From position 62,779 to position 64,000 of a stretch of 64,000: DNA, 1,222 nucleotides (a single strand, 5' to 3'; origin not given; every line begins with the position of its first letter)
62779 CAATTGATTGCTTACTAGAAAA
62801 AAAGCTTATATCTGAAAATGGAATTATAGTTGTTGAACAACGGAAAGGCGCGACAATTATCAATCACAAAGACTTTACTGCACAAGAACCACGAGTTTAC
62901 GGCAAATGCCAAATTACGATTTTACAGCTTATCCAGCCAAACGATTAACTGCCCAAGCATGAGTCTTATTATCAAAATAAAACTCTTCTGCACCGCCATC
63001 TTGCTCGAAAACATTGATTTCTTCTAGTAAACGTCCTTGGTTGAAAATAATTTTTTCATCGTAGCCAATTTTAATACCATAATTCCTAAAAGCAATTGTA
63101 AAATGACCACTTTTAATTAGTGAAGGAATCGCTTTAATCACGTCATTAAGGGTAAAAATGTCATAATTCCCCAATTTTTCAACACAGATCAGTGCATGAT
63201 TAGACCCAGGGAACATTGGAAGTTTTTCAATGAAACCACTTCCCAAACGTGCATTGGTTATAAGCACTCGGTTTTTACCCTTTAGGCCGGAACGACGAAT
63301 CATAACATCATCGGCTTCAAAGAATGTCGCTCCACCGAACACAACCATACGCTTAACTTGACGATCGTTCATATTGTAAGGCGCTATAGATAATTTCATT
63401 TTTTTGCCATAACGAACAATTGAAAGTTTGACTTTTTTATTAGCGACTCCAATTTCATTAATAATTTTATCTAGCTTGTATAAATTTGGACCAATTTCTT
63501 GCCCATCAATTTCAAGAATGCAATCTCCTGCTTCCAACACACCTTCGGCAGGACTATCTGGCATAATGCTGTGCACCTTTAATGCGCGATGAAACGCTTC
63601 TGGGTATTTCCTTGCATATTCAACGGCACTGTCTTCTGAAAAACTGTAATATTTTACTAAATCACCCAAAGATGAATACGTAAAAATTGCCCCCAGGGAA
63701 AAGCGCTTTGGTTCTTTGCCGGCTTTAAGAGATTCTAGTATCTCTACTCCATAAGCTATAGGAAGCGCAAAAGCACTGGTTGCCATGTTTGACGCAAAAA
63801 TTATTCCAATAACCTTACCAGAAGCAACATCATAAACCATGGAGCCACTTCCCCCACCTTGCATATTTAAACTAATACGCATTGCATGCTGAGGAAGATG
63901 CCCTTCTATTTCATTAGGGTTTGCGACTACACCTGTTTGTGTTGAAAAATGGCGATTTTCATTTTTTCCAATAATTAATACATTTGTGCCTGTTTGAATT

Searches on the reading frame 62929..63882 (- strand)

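Call 17: search_protein_families(library=pfam, proteins=[window:62929-63882:-], max_evalue=0.01)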
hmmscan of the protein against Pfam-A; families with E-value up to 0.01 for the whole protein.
window:62929-63882:- (317 aa): 4 families
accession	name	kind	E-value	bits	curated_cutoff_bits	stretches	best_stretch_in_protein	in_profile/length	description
PF17820.7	PDZ_6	-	7.4e-07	29.3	27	1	104-157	3-54/54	PDZ domain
PF13180.12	PDZ_2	-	6.4e-06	26.8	27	1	100-166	13-78/80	PDZ domain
PF00595.29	PDZ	-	4.5e-05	24.2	23.2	1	101-155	27-80/81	PDZ domain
PF19805.5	DUF6288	-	7.4e-05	22.5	26.3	1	100-158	2-64/402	Family of unknown function (DUF6288)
